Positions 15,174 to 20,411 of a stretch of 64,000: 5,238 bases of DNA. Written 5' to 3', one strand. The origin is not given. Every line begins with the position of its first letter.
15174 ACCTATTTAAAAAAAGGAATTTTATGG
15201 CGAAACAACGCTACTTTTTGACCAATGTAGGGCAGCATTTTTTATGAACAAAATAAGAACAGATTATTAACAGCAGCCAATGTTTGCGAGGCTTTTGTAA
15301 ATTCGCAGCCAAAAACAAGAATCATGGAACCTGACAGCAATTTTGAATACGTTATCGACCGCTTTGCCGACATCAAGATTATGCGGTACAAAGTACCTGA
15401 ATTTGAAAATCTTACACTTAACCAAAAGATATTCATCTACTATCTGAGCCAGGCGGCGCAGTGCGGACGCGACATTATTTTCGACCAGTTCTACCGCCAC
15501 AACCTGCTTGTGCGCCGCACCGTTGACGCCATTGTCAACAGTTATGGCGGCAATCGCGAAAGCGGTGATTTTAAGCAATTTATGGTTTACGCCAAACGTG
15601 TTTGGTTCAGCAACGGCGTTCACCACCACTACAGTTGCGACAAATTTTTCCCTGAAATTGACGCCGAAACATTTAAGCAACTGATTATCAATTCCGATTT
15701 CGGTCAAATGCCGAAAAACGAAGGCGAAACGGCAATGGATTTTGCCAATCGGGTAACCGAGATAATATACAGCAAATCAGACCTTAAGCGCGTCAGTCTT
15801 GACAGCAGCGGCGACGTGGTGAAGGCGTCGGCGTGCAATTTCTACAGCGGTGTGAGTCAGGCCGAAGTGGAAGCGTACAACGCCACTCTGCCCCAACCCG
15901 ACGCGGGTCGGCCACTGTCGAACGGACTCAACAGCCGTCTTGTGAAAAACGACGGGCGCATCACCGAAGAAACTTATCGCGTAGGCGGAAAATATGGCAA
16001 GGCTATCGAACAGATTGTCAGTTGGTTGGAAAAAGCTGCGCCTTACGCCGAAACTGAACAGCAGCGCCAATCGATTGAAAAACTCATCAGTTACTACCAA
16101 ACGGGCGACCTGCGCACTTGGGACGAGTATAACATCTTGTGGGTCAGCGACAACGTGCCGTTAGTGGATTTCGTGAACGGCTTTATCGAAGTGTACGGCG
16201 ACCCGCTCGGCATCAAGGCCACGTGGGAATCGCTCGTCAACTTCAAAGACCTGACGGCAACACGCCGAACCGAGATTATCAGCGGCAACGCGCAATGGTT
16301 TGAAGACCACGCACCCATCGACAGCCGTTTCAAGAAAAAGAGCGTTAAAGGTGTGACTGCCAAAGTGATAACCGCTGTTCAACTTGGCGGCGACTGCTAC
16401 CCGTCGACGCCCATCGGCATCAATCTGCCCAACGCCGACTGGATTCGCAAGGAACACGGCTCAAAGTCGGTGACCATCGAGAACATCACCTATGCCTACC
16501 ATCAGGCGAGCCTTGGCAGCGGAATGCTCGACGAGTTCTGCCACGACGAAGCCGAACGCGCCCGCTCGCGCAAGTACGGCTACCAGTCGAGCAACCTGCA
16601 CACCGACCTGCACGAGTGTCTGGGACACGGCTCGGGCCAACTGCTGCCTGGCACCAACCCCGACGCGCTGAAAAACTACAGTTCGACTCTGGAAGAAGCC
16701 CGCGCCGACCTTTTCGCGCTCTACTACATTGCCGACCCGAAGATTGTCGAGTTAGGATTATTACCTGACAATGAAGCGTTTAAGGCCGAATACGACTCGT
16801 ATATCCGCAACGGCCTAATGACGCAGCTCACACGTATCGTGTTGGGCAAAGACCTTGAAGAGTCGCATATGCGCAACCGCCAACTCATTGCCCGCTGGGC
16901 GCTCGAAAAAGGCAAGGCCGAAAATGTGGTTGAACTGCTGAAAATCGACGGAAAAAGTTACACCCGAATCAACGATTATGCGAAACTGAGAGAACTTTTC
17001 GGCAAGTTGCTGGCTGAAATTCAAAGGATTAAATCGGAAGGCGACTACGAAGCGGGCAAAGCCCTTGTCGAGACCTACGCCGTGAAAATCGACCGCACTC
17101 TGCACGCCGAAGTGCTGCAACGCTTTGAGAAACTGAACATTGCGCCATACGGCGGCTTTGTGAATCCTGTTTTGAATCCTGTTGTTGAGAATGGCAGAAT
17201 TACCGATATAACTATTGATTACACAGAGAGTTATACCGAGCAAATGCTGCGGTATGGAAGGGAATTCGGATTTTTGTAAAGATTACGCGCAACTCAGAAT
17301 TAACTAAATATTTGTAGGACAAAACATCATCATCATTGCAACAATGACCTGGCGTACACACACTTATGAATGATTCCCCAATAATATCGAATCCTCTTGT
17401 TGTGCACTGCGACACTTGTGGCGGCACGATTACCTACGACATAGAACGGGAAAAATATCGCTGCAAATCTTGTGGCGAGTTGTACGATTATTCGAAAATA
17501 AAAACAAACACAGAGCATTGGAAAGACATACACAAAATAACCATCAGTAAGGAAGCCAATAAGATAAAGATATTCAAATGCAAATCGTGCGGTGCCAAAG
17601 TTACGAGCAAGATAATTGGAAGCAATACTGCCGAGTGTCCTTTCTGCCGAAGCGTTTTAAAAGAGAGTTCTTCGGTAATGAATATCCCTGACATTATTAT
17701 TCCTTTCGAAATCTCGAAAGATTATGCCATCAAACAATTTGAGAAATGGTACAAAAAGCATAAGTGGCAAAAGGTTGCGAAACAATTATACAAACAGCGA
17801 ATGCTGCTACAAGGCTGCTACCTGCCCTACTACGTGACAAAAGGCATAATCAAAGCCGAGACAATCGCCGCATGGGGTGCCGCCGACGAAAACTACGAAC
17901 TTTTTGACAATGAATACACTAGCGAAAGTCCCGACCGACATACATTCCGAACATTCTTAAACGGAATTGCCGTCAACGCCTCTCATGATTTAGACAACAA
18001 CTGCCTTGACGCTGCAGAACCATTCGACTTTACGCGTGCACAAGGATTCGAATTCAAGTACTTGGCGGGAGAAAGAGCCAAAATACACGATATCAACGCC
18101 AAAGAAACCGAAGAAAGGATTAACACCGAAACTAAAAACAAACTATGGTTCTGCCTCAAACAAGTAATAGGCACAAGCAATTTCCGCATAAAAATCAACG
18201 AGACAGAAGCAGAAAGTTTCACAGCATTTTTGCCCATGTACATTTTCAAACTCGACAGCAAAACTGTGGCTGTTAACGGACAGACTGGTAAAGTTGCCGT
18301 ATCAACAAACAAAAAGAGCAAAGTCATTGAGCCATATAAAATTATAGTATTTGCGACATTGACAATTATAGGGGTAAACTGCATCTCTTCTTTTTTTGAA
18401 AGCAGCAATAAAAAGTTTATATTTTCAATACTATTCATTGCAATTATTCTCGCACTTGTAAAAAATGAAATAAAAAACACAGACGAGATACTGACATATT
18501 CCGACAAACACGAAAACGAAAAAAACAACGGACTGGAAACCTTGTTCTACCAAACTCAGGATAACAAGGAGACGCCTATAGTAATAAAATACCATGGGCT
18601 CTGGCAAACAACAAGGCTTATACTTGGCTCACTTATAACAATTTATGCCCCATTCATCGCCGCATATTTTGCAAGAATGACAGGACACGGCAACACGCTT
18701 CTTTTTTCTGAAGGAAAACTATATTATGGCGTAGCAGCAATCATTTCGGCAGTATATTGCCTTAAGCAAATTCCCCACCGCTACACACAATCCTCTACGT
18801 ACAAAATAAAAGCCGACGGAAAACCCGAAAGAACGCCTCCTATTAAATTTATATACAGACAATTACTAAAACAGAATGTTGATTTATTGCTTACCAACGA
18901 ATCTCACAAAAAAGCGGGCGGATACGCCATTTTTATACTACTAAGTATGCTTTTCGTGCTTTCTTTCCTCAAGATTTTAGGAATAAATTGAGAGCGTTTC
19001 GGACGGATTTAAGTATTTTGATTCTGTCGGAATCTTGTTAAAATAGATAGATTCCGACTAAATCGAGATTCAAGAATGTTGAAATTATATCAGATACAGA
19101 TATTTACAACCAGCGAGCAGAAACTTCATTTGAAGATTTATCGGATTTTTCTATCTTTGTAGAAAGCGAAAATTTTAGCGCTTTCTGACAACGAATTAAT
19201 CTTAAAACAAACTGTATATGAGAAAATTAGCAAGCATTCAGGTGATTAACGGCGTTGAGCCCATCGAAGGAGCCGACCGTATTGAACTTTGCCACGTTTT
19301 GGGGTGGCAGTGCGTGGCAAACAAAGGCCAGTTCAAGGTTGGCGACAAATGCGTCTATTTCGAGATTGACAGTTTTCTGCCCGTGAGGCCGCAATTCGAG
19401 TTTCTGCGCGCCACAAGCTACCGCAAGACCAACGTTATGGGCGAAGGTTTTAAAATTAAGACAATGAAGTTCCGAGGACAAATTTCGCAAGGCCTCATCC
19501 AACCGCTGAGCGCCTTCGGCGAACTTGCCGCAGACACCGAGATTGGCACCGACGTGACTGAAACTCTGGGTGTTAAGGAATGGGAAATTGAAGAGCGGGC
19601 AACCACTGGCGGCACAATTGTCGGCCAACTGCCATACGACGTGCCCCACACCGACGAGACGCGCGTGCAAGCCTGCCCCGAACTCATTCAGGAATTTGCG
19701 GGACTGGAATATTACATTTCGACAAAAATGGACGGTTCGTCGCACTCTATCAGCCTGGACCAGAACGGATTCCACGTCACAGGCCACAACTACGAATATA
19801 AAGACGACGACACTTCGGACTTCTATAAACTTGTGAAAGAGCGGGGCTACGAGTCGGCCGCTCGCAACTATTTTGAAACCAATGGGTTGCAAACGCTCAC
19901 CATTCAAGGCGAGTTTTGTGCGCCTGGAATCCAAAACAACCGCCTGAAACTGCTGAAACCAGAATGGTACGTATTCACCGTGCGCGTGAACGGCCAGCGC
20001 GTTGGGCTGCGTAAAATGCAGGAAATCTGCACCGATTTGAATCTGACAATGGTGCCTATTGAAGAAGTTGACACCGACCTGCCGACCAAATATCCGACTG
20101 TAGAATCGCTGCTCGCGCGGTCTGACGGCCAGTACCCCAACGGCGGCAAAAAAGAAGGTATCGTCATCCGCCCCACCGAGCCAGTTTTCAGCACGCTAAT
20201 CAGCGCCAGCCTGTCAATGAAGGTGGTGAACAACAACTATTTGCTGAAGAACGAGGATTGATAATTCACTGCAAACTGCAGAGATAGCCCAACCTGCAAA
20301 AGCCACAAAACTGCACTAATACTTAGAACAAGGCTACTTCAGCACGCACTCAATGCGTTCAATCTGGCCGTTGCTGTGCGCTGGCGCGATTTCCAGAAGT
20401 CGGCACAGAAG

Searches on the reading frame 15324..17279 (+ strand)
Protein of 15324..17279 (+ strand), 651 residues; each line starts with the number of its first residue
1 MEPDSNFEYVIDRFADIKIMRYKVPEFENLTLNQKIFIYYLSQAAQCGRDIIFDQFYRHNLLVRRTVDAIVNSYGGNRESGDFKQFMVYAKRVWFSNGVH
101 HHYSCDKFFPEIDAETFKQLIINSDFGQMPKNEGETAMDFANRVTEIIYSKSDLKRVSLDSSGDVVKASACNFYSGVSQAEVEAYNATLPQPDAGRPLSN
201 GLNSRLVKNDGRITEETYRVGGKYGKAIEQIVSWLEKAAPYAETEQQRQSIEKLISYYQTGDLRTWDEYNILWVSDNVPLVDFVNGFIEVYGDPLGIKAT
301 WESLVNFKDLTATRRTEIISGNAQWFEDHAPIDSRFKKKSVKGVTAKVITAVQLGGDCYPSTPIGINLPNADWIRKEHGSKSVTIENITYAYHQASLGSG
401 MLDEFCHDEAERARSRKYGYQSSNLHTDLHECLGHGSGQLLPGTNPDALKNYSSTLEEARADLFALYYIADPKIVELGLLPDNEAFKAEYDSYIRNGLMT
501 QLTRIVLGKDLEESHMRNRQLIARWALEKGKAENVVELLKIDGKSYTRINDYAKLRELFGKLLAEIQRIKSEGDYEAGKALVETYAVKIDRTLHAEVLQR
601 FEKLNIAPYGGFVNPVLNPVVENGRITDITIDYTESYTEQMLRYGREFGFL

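Call 61: search_protein_families(library=pfam, proteins=[window:15324-17279:+], max_evalue=0.00001)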
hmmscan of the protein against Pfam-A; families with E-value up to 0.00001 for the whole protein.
window:15324-17279:+ (651 aa): 1 family
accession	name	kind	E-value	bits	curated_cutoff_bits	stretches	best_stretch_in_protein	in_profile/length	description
PF03571.21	Peptidase_M49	-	8.9e-49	166.7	21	2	220-448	97-316/548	Peptidase family M49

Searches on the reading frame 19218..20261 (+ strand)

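Call 61: search_protein_families(library=pfam, proteins=[window:19218-20261:+], max_evalue=0.00001)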
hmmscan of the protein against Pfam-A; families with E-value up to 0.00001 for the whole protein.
window:19218-20261:+ (347 aa): 2 families
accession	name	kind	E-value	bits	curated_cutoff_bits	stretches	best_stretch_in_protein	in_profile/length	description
PF21189.3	PHA02142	-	4.4e-35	120.4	27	1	4-97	1-92/92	PHA02142 OB-fold domain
PF09414.15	RNA_ligase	-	6.3e-16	59.4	27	1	164-323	2-161/171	RNA ligase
